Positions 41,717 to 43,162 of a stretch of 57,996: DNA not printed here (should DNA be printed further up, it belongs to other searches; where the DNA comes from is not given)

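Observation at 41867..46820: Four-gene CHAT-protease cassette resembling a variant CATRA conflict system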

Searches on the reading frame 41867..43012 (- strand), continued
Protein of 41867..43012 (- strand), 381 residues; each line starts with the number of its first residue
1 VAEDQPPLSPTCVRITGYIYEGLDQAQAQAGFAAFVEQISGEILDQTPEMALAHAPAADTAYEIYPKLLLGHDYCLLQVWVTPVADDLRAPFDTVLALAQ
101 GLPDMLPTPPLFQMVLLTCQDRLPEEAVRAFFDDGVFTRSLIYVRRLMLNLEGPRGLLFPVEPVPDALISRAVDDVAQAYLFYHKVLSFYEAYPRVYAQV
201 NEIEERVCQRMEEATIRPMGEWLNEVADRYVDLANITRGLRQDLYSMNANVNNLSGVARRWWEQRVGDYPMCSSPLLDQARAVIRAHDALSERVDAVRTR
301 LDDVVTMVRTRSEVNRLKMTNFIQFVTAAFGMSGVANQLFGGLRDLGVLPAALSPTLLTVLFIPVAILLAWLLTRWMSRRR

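Call 87: search_protein_families(library=pfam, proteins=[L030:453-1367:+, L030:1388-4600:+, L030:9271-10650:+, L030:10985-12550:+, L027:5569-6348:-, L027:6345-7403:-, L027:7625-9697:-, L027:2042-3031:+, L012:1937-3499:+, L025:2250-3986:-], max_evalue=0.001)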
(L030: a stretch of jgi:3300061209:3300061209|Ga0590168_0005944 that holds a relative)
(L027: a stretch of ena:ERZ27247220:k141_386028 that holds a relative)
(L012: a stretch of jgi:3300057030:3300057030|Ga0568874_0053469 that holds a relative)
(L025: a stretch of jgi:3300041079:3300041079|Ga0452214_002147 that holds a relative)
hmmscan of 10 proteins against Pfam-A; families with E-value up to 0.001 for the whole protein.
L030:453-1367:+ (304 aa): 2 families
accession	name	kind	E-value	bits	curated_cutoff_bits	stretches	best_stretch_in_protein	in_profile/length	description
PF12315.14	DA1-like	-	9.9e-09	35.3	25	1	206-260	78-132/213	Protein DA1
PF01433.26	Peptidase_M1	-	0.00019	21.5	27.7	1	222-268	68-116/218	Peptidase family M1 domain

L030:1388-4600:+ (1070 aa): 5 families
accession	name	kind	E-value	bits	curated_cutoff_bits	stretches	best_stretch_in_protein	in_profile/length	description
PF00069.31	Pkinase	-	9.1e-41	140.4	31.7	1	52-301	3-259/263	Protein kinase domain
PF07714.23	PK_Tyr_Ser-Thr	-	1.7e-25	90.2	23.1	1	53-301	4-256/258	Protein tyrosine and serine/threonine kinase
PF01636.29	APH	-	9.1e-08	32.6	23.2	0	90-174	28-112/239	Phosphotransferase enzyme family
PF03109.22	ABC1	-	6.2e-06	26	22.9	1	99-209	117-220/244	ABC1 atypical kinase-like domain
PF13240.11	Zn_Ribbon_1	-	3.5e-05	23.9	25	1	4-25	2-23/23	zinc-ribbon domain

L030:9271-10650:+ (459 aa): 3 families
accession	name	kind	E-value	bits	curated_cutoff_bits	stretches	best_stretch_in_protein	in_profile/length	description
PF00092.34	VWA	-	3.4e-12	47.4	23.8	1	105-256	17-173/174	von Willebrand factor type A domain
PF13519.12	VWA_2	-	1.9e-09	38.5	27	1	100-195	16-106/107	von Willebrand factor type A domain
PF13768.12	VWA_3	-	2.6e-05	24.7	27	1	110-244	22-155/155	von Willebrand factor type A domain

L030:10985-12550:+ (522 aa): 8 families
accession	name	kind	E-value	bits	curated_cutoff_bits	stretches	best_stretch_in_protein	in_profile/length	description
PF00069.31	Pkinase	-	1.3e-38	133.3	31.7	1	137-343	1-196/263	Protein kinase domain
PF07714.23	PK_Tyr_Ser-Thr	-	8.6e-26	91.2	23.1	1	147-356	8-213/258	Protein tyrosine and serine/threonine kinase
PF13240.11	Zn_Ribbon_1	-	2.6e-15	56.1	25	1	90-107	2-19/23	zinc-ribbon domain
PF12773.13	DZR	-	6.7e-14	52.2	27.3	3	56-107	1-44/45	Double zinc ribbon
PF13248.11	Zn_ribbon_3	-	7.4e-07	28.9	27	0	56-77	5-26/26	zinc-ribbon domain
PF01636.29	APH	-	1.8e-06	28.4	23.2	1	151-262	13-112/239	Phosphotransferase enzyme family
PF24463.1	DUF7577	-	2.8e-05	24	28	0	89-111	4-26/27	Domain of unknown function (DUF7577)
PF03109.22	ABC1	-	5.9e-05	22.8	22.9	1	160-301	93-224/244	ABC1 atypical kinase-like domain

L027:5569-6348:- (259 aa): 0 families

L027:6345-7403:- (352 aa): 2 families
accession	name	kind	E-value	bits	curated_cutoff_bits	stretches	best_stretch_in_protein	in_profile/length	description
PF19993.5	DO-GTPase2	-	1.5e-05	25.2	27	0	2-70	2-71/226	Double-GTPase 2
PF19975.5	DO-GTPase1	-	0.00034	20.4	27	0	5-77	2-69/271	Double-GTPase 1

L027:7625-9697:- (690 aa): 18 families
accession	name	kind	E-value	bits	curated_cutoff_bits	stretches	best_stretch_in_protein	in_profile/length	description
PF00514.29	Arm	-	9.3e-34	114.8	20.6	3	157-191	6-40/41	Armadillo/beta-catenin-like repeat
PF02985.28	HEAT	-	3.2e-33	111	23.5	0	85-111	2-28/31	HEAT repeat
PF12717.13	Cnd1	-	1.5e-28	100.3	26.4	3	31-143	10-115/162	non-SMC mitotic condensation complex subunit 1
PF13513.12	HEAT_EZ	-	7.2e-26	90.6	27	2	218-270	2-55/55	HEAT-like repeat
PF13646.12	HEAT_2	-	4.7e-25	88.1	27.7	4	248-323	4-74/88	HEAT repeats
PF25786.1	HEAT_GCN1_C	-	6.5e-18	65.6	27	1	165-261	29-126/151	GCN1-like, C-terminal HEAT repeats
PF01602.26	Adaptin_N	-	3.1e-16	59.5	37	2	31-143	103-207/524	Adaptin N terminal region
PF25757.1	TPR_DNAAF5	-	2.3e-11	43.9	27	1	128-228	132-231/288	Dynein axonemal assembly factor 5-like, TPR repeats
PF21581.3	SCD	-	9.6e-11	42.3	27.5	0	173-234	1-61/75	Stromalin conservative domain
PF24768.1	ARM_ARMC5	-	2e-10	41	79.9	0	147-234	52-143/289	ARMC5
PF20168.4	PDS5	-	2.8e-09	35.8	27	2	170-310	249-387/1053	Sister chromatid cohesion protein PDS5 protein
PF24987.1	HEAT_EF3_N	-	4.4e-08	33.7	32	0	157-264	18-124/169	EF3 N-terminal HEAT repeat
PF24714.1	TOR1L1_N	-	6.7e-08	32.6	43.3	0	206-308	174-277/281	TORTIFOLIA1 N-terminal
PF12755.13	Vac14_Fab1_bd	-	5.5e-07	30.6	22.1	0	165-223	29-88/97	Vacuolar 14 Fab1-binding region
PF14664.11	RICTOR_N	-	0.00032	20.3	28.5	0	191-327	54-191/371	Rapamycin-insensitive companion of mTOR, N-term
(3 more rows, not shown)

L027:2042-3031:+ (329 aa): 0 families

L012:1937-3499:+ (520 aa): 2 families
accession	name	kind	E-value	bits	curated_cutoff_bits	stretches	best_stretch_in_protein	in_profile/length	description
PF07676.18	PD40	-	1.7e-21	76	20.9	2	442-477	2-38/38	WD40-like Beta Propeller Repeat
PF00930.27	DPPIV_N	-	0.00029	20.1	22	0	431-470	25-64/354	Dipeptidyl peptidase IV (DPP IV) N-terminal region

L025:2250-3986:- (578 aa): 19 families
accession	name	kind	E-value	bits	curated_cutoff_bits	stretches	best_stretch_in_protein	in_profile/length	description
PF13428.12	TPR_14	-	1.9e-31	105.7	23.5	0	97-136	4-43/44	Tetratricopeptide repeat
PF14559.12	TPR_19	-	9.3e-22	77.6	25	1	5-48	8-51/68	Tetratricopeptide repeat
PF13371.12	TPR_9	-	1.4e-20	73.5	35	0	472-519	7-54/73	Tetratricopeptide repeat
PF01239.28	PPTA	-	2.6e-19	68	29.5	0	477-498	2-23/32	Protein prenyltransferase alpha subunit repeat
PF13181.12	TPR_8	-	2e-14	52.9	25.7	0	23-47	2-26/34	Tetratricopeptide repeat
PF13431.12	TPR_17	-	1e-10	41.5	24.4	0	11-42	2-33/34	Tetratricopeptide repeat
PF00515.34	TPR_1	-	1.6e-10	40.8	27.8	1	23-47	2-26/34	Tetratricopeptide repeat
PF01465.25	GRIP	-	3.6e-08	33.5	24.4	0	436-458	17-39/44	GRIP domain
PF13174.12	TPR_6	-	9.5e-08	32.7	26.3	0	24-48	2-26/33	Tetratricopeptide repeat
PF07719.23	TPR_2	-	2.5e-07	30.8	27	0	23-47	2-26/34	Tetratricopeptide repeat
PF12569.14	NatA_aux_su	-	3e-07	30.2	33.3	0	468-519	200-251/515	N-terminal acetyltransferase A, auxiliary subunit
PF13432.12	TPR_16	-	5e-07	30.5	32.7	0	5-41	14-50/65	Tetratricopeptide repeat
PF13414.12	TPR_11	-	1.4e-06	28.3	26.8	1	2-36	8-42/42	TPR repeat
PF03735.19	ENT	-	6.1e-05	23.4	28.5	1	518-573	2-58/71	ENT domain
PF13424.12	TPR_12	-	6.4e-05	23.5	30.1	0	24-47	5-28/77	Tetratricopeptide repeat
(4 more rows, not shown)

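Call 88: search_protein_families(library=padloc, proteins=[L030:453-1367:+, L030:1388-4600:+, L030:4632-7625:+, L030:9271-10650:+, L030:10985-12550:+, L027:5569-6348:-, L027:6345-7403:-, L027:7625-9697:-, L013:112-2292:-, L025:4097-7648:-], max_evalue=0.001)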
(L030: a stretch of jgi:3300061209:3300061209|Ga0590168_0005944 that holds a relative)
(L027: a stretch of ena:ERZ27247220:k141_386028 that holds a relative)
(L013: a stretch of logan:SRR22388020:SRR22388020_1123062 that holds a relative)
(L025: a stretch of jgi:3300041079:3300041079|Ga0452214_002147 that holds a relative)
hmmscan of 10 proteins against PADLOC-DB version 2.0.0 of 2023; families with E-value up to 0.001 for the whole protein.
L030:453-1367:+ (304 aa): 0 families

L030:1388-4600:+ (1070 aa): 33 families (the best 25 are shown)
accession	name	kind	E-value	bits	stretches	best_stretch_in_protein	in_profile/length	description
PDLC04044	PD-T4-6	-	5.4e-62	208.1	1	43-347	27-333/372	-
PDLC04042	PD-T4-6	-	5.4e-59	198.2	1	45-313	6-279/292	-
PDLC04053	PD-T4-6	-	2.1e-56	189.6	1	47-310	8-275/311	-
PDLC04138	mad6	-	2.4e-54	183.3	1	45-314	48-321/659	mads_6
PDLC04045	PD-T4-6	-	5.8e-52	174.8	1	43-257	28-247/350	-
PDLC04054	PD-T4-6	-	7.5e-52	174.9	1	44-313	7-280/347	-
PDLC04061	PD-T4-6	-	2.1e-48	164.1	1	42-318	10-294/510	-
PDLC04060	PD-T4-6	-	3.1e-48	162.9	1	44-257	4-210/486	-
PDLC04047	PD-T4-6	-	9.3e-48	161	1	44-256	6-212/327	-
PDLC04051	PD-T4-6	-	1.5e-46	157.4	1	42-308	28-296/476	-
PDLC04062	PD-T4-6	-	1.7e-45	153.9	1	44-256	28-238/450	-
PDLC04043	PD-T4-6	-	5.9e-42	142.3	1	45-293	12-263/452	-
PDLC04048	PD-T4-6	-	1.5e-38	131.1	1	45-255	7-211/354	-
PDLC04039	PD-T4-6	-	1.6e-38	130.9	1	48-261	14-220/458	-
PDLC04057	PD-T4-6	-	1.7e-38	130.8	1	43-258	3-212/443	-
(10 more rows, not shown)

L030:4632-7625:+ (997 aa): 34 families (the best 25 are shown)
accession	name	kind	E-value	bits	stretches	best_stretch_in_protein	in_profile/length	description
PDLC04042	PD-T4-6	-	3.5e-64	215.3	1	82-346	5-275/292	-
PDLC04054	PD-T4-6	-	5.5e-60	201.6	1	82-386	7-316/347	-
PDLC04061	PD-T4-6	-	2.4e-57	193.6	1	81-347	11-287/510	-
PDLC04138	mad6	-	3.8e-57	192.6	1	77-330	42-301/659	mads_6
PDLC04053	PD-T4-6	-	4.3e-57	191.9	1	84-350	7-278/311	-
PDLC04047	PD-T4-6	-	4e-56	188.5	1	77-340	1-269/327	-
PDLC04044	PD-T4-6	-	1.5e-53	180.2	1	80-343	26-292/372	-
PDLC04060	PD-T4-6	-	1.1e-52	177.6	1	82-341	4-267/486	-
PDLC04057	PD-T4-6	-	2.8e-48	163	1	84-343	6-270/443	-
PDLC04052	PD-T4-6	-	4.3e-48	162.7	1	81-358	4-293/496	-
PDLC04043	PD-T4-6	-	3.3e-47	159.6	1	81-391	10-307/452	-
PDLC04039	PD-T4-6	-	8e-45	151.7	1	86-377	14-311/458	-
PDLC04041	PD-T4-6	-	1.6e-44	150.9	1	80-346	22-296/443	-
PDLC04045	PD-T4-6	-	2.3e-44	149.8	1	84-342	31-297/350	-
PDLC04048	PD-T4-6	-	9.2e-44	148.2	1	85-343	9-272/354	-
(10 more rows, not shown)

L030:9271-10650:+ (459 aa): 0 families

L030:10985-12550:+ (522 aa): 34 families (the best 25 are shown)
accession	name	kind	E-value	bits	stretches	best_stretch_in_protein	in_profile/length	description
PDLC04042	PD-T4-6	-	9.7e-52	174.4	1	132-392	6-271/292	-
PDLC04138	mad6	-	4.3e-48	162.7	1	129-343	45-255/659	mads_6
PDLC04047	PD-T4-6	-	2.3e-46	156.4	1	126-391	1-270/327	-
PDLC04053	PD-T4-6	-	7.9e-46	154.9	1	134-400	8-278/311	-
PDLC04044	PD-T4-6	-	1.2e-44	151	1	127-395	24-294/372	-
PDLC04060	PD-T4-6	-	3.7e-44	149.4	1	131-390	4-266/486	-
PDLC04061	PD-T4-6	-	2e-42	144.4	1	131-400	12-290/510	-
PDLC04054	PD-T4-6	-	1.9e-40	137.4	1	134-426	10-299/347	-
PDLC04057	PD-T4-6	-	2.9e-40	136.6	1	133-390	6-267/443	-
PDLC04045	PD-T4-6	-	1.1e-38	131.2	1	133-391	31-296/350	-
PDLC04062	PD-T4-6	-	2.8e-37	126.8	1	132-390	29-290/450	-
PDLC04048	PD-T4-6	-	2.4e-36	123.8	1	135-390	10-269/354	-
PDLC04041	PD-T4-6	-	9.7e-36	121.9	1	117-392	11-292/443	-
PDLC04064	PD-T4-6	-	2.2e-34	117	1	132-390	17-277/369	-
PDLC04043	PD-T4-6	-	2.7e-34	117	1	131-348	11-221/452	-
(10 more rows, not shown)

L027:5569-6348:- (259 aa): 0 families

L027:6345-7403:- (352 aa): 0 families

L027:7625-9697:- (690 aa): 2 families
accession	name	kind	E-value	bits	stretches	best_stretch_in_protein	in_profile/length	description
PDLC01150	HEAT_CxxC_PDDEXK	-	8.5e-09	33.1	0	244-328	24-101/288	HEAT_CxxC_PD-DEXK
PDLC02919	HEAT-ARM_XIII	-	3.4e-05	19.4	0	24-201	1435-1583/1972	-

L013:112-2292:- (726 aa): 1 family
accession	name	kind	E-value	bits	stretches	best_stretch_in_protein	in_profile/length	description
PDLC03832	BovA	-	6.6e-07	26.7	1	554-697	523-663/711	-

L025:4097-7648:- (1183 aa): 3 families
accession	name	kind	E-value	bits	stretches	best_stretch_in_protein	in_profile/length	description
PDLC03832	BovA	-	2.6e-05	21.4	1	345-507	507-668/711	-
PDLC01101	PrimPol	-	4.1e-05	20.4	0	649-736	11-95/490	adaptation polymerase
PDLC01171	TPR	-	8.8e-05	19.7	0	606-772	76-246/504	TPR repeats containing protein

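Call 89: search_protein_families(library=pfam, proteins=[L025:4097-7648:-, L027:3-1835:+, L027:9961-10974:+, L031:1-948:+, L012:3502-4041:+, L026:22-333:+, P0010, P0015, P0023], max_evalue=0.01)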
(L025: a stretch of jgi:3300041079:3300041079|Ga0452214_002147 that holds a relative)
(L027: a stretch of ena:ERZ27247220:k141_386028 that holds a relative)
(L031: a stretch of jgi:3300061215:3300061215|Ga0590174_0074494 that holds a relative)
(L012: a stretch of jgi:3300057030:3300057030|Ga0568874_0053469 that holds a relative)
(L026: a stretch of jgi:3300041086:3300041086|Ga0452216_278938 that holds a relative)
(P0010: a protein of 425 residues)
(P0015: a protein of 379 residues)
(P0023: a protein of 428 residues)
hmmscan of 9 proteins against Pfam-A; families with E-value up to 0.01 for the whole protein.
L025:4097-7648:- (1183 aa): 33 families (the best 25 are shown)
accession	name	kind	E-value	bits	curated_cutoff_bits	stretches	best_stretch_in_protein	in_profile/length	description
PF07719.23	TPR_2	-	2.2e-52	171.3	27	6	779-809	4-34/34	Tetratricopeptide repeat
PF00515.34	TPR_1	-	3.9e-52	172.5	27.8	7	779-809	4-34/34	Tetratricopeptide repeat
PF13428.12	TPR_14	-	1.8e-37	124.3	23.5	5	607-647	2-42/44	Tetratricopeptide repeat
PF13414.12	TPR_11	-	2.2e-37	126.9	26.8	5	926-958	6-38/42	TPR repeat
PF13431.12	TPR_17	-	3.7e-36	120.8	24.4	1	628-661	1-34/34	Tetratricopeptide repeat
PF14559.12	TPR_19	-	1.1e-35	122.2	25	3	756-819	5-68/68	Tetratricopeptide repeat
PF13432.12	TPR_16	-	1.9e-34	118.1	32.7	5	582-639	7-64/65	Tetratricopeptide repeat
PF13181.12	TPR_8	-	2.3e-34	115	25.7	4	915-947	2-34/34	Tetratricopeptide repeat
PF12770.12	CHAT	-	7.7e-26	91.6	24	1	258-523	3-289/289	CHAT domain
PF13371.12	TPR_9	-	3.2e-25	88.4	35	1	756-812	9-65/73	Tetratricopeptide repeat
PF23914.1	TPR_CcmH_CycH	-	7.3e-23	81.6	42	2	923-1013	59-152/158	Cytochrome c-type biogenesis protein H TPR domain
PF13424.12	TPR_12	-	5e-19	68.7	30.1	2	915-977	4-74/77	Tetratricopeptide repeat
PF12895.13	ANAPC3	-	2.4e-16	60.2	27.2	2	756-835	3-81/82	Anaphase-promoting complex, cyclosome, subunit 3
PF13176.12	TPR_7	-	3e-16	58.5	27.9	0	950-978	1-31/36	Tetratricopeptide repeat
PF01239.28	PPTA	-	1.2e-12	47.2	29.5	0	827-855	2-30/32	Protein prenyltransferase alpha subunit repeat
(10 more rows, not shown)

L027:3-1835:+ (610 aa): 22 families
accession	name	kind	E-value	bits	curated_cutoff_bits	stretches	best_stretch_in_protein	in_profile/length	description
PF12770.12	CHAT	-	4.2e-46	158.1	24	1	348-608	15-289/289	CHAT domain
PF13424.12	TPR_12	-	2.4e-29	101.8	30.1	2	14-81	7-76/77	Tetratricopeptide repeat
PF00515.34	TPR_1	-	1.6e-24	85.1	27.8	2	51-81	2-32/34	Tetratricopeptide repeat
PF07719.23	TPR_2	-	3.6e-20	70.8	27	2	52-81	3-32/34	Tetratricopeptide repeat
PF13181.12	TPR_8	-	3.9e-18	64.4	25.7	2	52-81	3-32/34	Tetratricopeptide repeat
PF13176.12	TPR_7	-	4.1e-15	55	27.9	1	15-45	4-34/36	Tetratricopeptide repeat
PF13414.12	TPR_11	-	2e-11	43.8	26.8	2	57-81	1-25/42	TPR repeat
PF13374.12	TPR_10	-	7.9e-11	42.1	27.5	1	16-43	8-35/42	Tetratricopeptide repeat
PF13428.12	TPR_14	-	9.5e-11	41.7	23.5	0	13-40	4-31/44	Tetratricopeptide repeat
PF13432.12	TPR_16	-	1.8e-07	31.9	32.7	1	16-80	3-61/65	Tetratricopeptide repeat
PF03568.22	Peptidase_C50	-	3.4e-07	30.2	27.8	1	349-548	208-392/395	Peptidase family C50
PF14938.12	SNAP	-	4.2e-07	30.2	25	1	16-166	41-180/282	Soluble NSF attachment protein, SNAP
PF14559.12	TPR_19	-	1.9e-06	28.6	25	0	25-81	6-56/68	Tetratricopeptide repeat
PF25068.1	ARM_TT21_4th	-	8.6e-05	23.3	30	1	56-193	5-123/153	Tetratricopeptide repeat protein 21 forth ARM domain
PF13174.12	TPR_6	-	0.00022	22.1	26.3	0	16-38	6-28/33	Tetratricopeptide repeat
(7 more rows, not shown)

L027:9961-10974:+ (338 aa): 34 families (the best 25 are shown)
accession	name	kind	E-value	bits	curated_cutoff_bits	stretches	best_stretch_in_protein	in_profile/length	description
PF00515.34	TPR_1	-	9.4e-65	212.4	27.8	7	94-125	1-32/34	Tetratricopeptide repeat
PF13424.12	TPR_12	-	3.7e-59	197.3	30.1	4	134-205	3-76/77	Tetratricopeptide repeat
PF07719.23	TPR_2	-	2e-49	162.1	27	7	94-125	1-32/34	Tetratricopeptide repeat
PF13181.12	TPR_8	-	1e-39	131.7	25.7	7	96-125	3-32/34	Tetratricopeptide repeat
PF13176.12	TPR_7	-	2.5e-31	105.5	27.9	4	98-129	3-34/36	Tetratricopeptide repeat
PF13374.12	TPR_10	-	7.8e-31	105.6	27.5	4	176-207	4-35/42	Tetratricopeptide repeat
PF13428.12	TPR_14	-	5.6e-26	88.8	23.5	0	99-124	6-31/44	Tetratricopeptide repeat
PF25068.1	ARM_TT21_4th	-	6.6e-24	85.4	30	0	100-124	5-29/153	Tetratricopeptide repeat protein 21 forth ARM domain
PF13432.12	TPR_16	-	7.7e-24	84.2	32.7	2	140-203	3-60/65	Tetratricopeptide repeat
PF13414.12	TPR_11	-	2.2e-23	82.1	26.8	4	301-325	1-25/42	TPR repeat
PF14559.12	TPR_19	-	6.9e-17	62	25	1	109-160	6-51/68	Tetratricopeptide repeat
PF12968.13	DUF3856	-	3.2e-16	60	27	3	105-171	20-92/143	Domain of Unknown Function (DUF3856)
PF14938.12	SNAP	-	7.1e-13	49.1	25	2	103-240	44-181/282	Soluble NSF attachment protein, SNAP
PF17874.7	TPR_MalT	-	3.7e-10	40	45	2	53-202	39-189/336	MalT-like TPR region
PF08238.18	Sel1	-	1.4e-09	38.5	30.7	0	107-123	19-34/36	Sel1 repeat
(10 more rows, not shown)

L031:1-948:+ (315 aa): 2 families
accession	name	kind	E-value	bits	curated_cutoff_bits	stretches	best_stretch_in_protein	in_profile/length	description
PF12770.12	CHAT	-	1e-17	65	24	1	34-309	5-289/289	CHAT domain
PF01364.23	Peptidase_C25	-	1.9e-05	24.6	23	1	162-314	231-374/374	Peptidase family C25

L012:3502-4041:+ (180 aa): 0 families

L026:22-333:+ (103 aa): 0 families

P0010 (425 aa): 0 families

P0015 (379 aa): 0 families

P0023 (428 aa): 0 families

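Call 90: list_cluster_members(proteins=[P0004, P0009, P0010, P0013, P0018, P0019, P0020, P0022, P0026, P0037])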
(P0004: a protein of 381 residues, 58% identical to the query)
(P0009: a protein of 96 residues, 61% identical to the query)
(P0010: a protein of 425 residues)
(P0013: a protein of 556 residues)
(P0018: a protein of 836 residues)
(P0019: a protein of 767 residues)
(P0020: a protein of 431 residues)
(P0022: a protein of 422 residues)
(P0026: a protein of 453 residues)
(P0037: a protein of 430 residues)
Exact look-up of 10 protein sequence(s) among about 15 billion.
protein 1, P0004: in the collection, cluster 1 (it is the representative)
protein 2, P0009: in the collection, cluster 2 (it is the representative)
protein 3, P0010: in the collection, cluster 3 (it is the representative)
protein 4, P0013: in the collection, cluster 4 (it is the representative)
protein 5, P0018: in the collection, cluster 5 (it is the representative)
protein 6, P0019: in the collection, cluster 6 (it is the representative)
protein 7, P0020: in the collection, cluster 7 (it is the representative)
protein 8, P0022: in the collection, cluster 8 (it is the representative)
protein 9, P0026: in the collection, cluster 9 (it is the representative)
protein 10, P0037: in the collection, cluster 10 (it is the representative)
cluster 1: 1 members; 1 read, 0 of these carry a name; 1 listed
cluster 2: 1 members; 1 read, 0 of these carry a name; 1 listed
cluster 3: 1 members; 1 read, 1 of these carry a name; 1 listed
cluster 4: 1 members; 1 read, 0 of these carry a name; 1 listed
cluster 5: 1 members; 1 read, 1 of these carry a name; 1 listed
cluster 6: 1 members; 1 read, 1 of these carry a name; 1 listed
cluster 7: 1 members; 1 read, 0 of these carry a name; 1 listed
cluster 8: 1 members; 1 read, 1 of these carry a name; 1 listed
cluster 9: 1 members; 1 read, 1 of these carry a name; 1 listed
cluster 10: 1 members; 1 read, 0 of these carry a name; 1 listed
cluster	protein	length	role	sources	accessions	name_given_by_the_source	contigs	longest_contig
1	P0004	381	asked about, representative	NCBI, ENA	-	-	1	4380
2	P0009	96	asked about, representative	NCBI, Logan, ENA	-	-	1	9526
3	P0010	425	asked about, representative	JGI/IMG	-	hypothetical protein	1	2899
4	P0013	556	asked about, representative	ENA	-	-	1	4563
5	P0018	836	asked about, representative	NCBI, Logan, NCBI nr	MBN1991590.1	MAG: hypothetical protein JW953_02725 [Anaerolineae bacterium] | hypothetical protein [Anaerolineae bacterium]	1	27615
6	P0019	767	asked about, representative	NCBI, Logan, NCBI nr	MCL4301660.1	MAG: protein kinase [Anaerolineae bacterium] | protein kinase [Anaerolineae bacterium]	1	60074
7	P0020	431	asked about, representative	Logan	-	-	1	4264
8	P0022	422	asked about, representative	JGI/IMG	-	hypothetical protein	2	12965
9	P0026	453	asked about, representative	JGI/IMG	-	hypothetical protein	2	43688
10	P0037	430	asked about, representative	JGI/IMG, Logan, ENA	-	-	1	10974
